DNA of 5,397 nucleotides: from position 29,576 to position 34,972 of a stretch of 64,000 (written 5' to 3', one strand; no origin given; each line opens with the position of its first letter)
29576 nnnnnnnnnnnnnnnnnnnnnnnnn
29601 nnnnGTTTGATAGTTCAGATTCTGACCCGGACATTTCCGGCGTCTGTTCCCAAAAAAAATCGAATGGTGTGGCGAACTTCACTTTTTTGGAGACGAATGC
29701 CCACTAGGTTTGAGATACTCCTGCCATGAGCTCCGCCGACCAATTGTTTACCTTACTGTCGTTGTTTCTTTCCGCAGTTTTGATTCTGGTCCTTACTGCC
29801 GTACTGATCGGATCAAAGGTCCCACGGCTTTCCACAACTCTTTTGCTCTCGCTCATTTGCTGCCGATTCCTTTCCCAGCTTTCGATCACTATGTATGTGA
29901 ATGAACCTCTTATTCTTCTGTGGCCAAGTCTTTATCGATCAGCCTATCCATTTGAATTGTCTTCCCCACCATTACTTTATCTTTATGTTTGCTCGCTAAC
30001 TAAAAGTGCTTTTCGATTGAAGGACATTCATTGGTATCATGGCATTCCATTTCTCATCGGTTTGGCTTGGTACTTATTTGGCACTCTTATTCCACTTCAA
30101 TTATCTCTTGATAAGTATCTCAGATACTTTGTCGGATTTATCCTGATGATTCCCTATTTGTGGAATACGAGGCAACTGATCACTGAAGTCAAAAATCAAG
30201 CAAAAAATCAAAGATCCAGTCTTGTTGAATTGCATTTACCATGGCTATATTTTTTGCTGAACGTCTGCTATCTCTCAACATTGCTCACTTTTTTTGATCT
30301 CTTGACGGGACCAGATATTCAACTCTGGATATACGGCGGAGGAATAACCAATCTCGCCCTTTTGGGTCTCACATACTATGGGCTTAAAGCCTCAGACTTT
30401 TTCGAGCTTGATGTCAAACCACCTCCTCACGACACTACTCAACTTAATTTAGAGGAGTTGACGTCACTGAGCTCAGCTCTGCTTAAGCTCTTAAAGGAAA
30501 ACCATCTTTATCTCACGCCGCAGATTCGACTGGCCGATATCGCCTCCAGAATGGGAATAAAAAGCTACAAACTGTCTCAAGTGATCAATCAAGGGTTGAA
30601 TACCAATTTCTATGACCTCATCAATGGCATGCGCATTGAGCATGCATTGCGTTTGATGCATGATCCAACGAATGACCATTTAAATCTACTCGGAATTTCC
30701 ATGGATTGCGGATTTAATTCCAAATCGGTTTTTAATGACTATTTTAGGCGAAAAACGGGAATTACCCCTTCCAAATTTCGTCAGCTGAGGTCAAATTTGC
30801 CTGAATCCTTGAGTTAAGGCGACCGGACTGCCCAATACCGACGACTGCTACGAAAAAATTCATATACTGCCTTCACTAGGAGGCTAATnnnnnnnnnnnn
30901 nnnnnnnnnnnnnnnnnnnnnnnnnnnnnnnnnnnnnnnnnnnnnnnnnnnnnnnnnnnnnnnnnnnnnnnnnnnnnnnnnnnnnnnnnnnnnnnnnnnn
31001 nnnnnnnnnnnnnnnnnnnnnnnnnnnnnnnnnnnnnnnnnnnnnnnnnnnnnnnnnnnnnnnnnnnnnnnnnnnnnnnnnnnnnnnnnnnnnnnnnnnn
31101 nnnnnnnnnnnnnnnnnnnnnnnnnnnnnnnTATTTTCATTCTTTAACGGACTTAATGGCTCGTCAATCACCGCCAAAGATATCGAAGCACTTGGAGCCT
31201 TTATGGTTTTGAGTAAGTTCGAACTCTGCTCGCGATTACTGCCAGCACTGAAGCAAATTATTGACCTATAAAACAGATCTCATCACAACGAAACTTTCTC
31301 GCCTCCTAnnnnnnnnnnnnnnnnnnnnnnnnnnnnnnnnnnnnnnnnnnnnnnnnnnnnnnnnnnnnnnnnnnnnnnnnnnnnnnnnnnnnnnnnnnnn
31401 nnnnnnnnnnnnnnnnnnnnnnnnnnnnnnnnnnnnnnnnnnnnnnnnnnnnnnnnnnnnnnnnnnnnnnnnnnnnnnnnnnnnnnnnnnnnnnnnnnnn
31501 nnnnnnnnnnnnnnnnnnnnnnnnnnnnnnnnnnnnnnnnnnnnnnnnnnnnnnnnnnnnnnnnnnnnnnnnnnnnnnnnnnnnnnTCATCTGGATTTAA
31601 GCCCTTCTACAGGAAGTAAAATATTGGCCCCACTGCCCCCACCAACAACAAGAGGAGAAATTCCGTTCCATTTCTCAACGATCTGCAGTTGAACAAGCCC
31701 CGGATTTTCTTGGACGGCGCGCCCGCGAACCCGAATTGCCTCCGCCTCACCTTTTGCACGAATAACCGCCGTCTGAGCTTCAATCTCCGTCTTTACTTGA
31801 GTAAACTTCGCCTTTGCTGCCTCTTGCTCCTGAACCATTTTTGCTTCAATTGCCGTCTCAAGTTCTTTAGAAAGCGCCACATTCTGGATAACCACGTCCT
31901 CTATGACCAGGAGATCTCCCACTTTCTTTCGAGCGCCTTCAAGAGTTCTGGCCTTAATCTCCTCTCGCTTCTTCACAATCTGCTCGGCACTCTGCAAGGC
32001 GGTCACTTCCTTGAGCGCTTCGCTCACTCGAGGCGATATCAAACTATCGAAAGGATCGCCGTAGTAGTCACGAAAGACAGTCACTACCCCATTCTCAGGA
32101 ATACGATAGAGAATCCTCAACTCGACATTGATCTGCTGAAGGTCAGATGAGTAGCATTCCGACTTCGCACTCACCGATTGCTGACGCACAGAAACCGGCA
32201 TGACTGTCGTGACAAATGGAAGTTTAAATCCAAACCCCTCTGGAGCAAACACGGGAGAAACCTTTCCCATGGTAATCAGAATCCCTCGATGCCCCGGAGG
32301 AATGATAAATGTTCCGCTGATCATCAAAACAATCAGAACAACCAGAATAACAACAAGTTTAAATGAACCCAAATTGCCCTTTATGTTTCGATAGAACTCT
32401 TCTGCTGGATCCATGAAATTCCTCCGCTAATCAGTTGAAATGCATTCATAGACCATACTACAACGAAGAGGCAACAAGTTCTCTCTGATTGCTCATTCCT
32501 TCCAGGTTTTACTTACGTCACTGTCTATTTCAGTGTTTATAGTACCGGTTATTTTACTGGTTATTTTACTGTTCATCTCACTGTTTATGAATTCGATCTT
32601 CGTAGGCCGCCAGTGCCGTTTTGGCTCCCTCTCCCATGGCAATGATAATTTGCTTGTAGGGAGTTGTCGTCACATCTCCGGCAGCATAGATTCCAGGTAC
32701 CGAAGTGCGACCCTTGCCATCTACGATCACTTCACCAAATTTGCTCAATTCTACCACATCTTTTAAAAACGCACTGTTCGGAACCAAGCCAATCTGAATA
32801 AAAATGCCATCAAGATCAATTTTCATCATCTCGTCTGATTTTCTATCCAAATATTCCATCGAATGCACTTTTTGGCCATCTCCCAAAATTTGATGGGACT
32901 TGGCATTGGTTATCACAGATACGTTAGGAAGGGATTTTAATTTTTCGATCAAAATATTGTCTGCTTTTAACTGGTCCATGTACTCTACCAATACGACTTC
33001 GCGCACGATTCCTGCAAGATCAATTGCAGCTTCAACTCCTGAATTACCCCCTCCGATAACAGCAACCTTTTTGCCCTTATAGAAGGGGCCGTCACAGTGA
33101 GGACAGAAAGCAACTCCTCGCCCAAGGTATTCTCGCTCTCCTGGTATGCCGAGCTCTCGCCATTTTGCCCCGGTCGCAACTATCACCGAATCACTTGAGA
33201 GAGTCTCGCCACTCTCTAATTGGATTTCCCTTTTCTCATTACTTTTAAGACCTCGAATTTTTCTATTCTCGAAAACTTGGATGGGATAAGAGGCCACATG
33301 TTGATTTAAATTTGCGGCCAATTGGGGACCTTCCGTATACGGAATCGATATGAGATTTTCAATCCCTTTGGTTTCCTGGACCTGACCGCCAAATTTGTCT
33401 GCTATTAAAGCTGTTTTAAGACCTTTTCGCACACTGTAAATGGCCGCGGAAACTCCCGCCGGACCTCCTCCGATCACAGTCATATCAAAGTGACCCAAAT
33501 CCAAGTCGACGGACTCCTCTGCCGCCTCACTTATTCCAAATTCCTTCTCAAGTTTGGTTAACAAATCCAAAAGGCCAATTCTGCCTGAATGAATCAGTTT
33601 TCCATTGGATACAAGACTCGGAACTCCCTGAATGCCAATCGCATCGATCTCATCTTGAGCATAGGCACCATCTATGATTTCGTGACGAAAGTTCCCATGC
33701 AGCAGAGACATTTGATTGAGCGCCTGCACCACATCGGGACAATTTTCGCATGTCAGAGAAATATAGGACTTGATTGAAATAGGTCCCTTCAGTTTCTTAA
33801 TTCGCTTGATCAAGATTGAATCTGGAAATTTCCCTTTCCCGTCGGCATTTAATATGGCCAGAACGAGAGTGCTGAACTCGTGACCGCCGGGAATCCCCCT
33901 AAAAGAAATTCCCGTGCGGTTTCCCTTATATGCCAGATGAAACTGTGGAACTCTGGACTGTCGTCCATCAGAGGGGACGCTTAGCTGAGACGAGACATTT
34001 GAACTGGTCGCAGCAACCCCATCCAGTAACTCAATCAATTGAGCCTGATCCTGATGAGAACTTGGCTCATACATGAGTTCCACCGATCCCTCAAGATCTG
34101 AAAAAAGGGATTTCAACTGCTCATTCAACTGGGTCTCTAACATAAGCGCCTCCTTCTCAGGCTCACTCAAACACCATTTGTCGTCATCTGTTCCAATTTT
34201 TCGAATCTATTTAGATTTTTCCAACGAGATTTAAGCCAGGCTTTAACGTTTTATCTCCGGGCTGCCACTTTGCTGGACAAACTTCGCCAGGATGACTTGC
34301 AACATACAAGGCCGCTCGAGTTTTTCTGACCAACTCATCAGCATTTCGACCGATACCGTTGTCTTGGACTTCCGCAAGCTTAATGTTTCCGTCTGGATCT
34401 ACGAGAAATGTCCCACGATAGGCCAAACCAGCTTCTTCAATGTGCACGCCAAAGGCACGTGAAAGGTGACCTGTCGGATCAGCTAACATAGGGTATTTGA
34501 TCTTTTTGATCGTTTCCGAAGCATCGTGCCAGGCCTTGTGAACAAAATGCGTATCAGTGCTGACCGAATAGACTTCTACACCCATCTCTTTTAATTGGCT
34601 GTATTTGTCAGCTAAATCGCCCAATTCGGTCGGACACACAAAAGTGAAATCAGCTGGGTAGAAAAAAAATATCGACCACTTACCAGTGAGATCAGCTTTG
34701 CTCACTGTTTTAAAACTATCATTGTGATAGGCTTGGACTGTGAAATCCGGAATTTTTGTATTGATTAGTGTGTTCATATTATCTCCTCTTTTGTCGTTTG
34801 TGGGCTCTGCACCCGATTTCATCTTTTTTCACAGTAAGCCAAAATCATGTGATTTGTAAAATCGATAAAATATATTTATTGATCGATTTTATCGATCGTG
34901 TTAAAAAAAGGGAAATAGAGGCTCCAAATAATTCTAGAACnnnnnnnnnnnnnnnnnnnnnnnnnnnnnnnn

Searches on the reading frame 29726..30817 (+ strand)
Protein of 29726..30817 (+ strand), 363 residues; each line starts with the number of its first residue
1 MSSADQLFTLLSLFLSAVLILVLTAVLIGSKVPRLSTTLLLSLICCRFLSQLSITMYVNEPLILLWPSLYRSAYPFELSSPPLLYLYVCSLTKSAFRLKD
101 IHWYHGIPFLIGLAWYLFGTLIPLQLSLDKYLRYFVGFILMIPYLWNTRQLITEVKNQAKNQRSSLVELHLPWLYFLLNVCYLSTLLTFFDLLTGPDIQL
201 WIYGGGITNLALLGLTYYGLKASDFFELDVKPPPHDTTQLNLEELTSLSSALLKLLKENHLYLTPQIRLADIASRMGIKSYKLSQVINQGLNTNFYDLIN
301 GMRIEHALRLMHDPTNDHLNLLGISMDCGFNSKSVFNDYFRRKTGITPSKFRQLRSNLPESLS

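Call 28: search_protein_families(library=pfam, proteins=[window:29726-30817:+], max_evalue=0.001)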
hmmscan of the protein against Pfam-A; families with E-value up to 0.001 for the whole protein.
window:29726-30817:+ (363 aa): 2 families
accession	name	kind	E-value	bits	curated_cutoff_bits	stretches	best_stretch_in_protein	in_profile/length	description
PF12833.13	HTH_18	-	1.9e-16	60.5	33.6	1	272-353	1-79/80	Helix-turn-helix domain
PF00165.29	HTH_AraC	-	1.7e-06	28.5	26.6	1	312-353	2-42/42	Bacterial regulatory helix-turn-helix proteins, AraC family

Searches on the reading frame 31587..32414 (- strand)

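Call 28: search_protein_families(library=pfam, proteins=[window:31587-32414:-], max_evalue=0.001)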
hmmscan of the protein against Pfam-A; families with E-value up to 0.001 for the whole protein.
window:31587-32414:- (275 aa): 1 family
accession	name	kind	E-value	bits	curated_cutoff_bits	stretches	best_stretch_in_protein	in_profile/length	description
PF01145.31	Band_7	-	7.9e-30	104.6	23.6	1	36-223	1-175/176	SPFH domain / Band 7 family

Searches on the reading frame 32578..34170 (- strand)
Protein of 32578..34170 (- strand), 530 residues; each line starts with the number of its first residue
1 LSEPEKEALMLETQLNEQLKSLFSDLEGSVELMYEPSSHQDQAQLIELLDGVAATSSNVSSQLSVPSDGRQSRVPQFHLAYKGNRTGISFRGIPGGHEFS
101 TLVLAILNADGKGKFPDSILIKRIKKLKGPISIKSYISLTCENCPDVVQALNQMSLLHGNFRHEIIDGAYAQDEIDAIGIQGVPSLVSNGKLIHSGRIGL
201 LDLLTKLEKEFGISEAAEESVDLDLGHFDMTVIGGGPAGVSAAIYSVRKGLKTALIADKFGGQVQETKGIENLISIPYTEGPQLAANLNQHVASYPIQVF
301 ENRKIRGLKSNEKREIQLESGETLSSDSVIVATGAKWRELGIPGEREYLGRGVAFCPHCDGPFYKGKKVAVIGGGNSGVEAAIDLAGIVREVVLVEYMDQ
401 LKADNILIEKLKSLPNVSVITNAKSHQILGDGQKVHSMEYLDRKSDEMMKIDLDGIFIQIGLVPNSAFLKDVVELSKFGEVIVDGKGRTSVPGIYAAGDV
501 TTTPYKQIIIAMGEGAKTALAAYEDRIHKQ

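Call 28: search_protein_families(library=pfam, proteins=[window:32578-34170:-], max_evalue=0.001)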
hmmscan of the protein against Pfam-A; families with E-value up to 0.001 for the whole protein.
window:32578-34170:- (530 aa): 10 families
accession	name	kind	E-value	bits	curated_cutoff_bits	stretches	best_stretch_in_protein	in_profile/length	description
PF07992.20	Pyr_redox_2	-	1.4e-49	169.6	26.1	1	229-515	2-291/291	Pyridine nucleotide-disulphide oxidoreductase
PF13738.12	Pyr_redox_3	-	3.7e-20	72.8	30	1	277-498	76-305/305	Pyridine nucleotide-disulphide oxidoreductase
PF00070.33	Pyr_redox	-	8e-14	52.4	22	1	368-438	1-77/82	Pyridine nucleotide-disulphide oxidoreductase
PF01134.28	GIDA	-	3.5e-13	49.8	22.1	1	229-264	1-29/391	Glucose inhibited division protein A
PF03486.20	HI0933_like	-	1.1e-10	41.8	50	0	229-257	2-30/244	HI0933-like protein Rossmann domain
PF12831.13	FAD_oxidored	-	4.4e-09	36.6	27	1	229-263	1-37/416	FAD dependent oxidoreductase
PF13192.12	Thioredoxin_3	-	2.8e-08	34.1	24.8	1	137-206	6-73/76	Thioredoxin domain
PF00890.30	FAD_binding_2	-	1e-07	31.9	20.4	0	229-261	1-33/414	FAD binding domain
PF01266.30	DAO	-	1.1e-07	32.1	27.9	0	229-261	1-34/353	FAD dependent oxidoreductase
PF01946.23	Thi4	-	0.00071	19.3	26.2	0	225-259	15-50/235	Thi4 family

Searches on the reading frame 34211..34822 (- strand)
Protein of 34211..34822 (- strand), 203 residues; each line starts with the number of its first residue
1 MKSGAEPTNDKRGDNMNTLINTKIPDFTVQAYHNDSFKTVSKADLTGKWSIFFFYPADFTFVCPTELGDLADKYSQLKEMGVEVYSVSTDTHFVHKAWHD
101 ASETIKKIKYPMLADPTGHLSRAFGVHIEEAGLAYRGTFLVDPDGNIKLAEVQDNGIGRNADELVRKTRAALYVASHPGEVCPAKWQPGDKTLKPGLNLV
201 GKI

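Call 28: search_protein_families(library=pfam, proteins=[window:34211-34822:-], max_evalue=0.001)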
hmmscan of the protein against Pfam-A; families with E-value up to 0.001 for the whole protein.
window:34211-34822:- (203 aa): 4 families
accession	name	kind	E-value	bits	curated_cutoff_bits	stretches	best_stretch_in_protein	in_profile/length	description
PF00578.27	AhpC-TSA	-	1.7e-40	138.3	26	1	20-148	1-122/124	AhpC/TSA family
PF08534.16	Redoxin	-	5.6e-19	68.8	26.6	1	21-156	3-137/148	Redoxin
PF10417.14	1-cysPrx_C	-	1.6e-07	31.6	21.1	1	173-194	4-28/41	C-terminal domain of 1-Cys peroxiredoxin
PF02630.20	SCO1-SenC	-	0.0002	21.8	22.8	1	36-88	10-64/134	SCO1/SenC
